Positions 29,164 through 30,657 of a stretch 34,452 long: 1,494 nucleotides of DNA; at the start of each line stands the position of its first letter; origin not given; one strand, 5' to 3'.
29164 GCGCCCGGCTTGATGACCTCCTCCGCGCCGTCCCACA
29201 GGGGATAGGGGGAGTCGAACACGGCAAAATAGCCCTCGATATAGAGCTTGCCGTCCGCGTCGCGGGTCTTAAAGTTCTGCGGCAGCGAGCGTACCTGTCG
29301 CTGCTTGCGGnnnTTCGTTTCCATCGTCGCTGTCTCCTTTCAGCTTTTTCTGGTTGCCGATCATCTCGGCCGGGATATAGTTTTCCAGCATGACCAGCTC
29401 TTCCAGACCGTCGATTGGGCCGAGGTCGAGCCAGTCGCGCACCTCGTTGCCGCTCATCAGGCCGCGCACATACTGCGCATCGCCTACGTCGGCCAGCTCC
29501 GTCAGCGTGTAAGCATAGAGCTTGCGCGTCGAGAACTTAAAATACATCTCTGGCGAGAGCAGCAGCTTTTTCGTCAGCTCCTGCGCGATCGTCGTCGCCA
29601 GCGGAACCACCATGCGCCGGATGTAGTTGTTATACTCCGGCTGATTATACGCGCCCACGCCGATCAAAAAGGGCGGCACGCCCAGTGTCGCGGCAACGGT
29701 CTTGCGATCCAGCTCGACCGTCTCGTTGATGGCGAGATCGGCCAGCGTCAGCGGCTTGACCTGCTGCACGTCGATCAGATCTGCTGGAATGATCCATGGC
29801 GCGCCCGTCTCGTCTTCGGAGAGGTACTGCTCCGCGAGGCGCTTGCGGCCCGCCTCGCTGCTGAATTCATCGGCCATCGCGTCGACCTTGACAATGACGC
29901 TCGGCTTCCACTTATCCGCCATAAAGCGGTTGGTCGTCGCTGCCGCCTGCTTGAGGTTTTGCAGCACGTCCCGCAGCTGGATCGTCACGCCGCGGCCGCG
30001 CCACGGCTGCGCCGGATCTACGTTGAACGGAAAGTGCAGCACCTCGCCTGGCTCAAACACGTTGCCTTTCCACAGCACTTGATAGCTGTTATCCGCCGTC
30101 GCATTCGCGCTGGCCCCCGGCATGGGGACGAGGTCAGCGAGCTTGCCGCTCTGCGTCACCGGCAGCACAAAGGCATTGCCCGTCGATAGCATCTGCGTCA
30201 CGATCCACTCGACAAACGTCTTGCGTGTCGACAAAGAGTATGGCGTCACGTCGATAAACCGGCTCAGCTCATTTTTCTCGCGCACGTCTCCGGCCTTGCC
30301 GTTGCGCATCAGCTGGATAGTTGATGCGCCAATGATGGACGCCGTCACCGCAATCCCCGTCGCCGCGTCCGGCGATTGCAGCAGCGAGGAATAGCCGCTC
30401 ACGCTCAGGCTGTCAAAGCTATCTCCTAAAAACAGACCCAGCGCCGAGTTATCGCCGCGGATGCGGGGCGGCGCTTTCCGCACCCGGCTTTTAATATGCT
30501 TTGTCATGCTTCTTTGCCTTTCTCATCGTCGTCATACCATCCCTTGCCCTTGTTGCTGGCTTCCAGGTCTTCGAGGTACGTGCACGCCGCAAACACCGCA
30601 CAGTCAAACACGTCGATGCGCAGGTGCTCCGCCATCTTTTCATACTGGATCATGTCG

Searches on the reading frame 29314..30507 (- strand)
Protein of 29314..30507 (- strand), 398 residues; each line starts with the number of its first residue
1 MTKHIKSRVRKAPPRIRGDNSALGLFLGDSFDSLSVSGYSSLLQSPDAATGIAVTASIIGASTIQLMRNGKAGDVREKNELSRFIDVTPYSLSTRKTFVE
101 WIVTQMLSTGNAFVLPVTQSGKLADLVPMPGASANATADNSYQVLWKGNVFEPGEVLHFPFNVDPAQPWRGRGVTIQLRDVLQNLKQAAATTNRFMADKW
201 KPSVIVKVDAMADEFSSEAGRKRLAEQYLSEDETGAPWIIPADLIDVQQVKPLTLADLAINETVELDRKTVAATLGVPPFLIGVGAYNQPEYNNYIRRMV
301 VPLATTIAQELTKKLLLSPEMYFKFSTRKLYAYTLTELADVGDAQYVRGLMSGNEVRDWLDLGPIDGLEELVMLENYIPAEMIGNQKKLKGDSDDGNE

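Call 52: search_protein_families(library=phrogs, proteins=[window:29314-30507:-], max_evalue=0.001)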
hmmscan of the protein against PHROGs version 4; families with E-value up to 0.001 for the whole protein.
window:29314-30507:- (398 aa): 5 families
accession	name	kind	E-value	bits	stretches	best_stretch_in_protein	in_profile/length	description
phrog_12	-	head and packaging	4.3e-61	208.8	1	22-394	70-447/646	portal protein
phrog_2662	-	head and packaging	5.3e-23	82.5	1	78-380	102-423/717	portal protein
phrog_5929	-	head and packaging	1e-11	45.6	1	190-388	6-210/228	portal protein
phrog_9232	-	head and packaging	6.6e-07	29.5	1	149-315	196-370/502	portal protein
phrog_11323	-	unknown function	3.4e-05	25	1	294-397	19-126/130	-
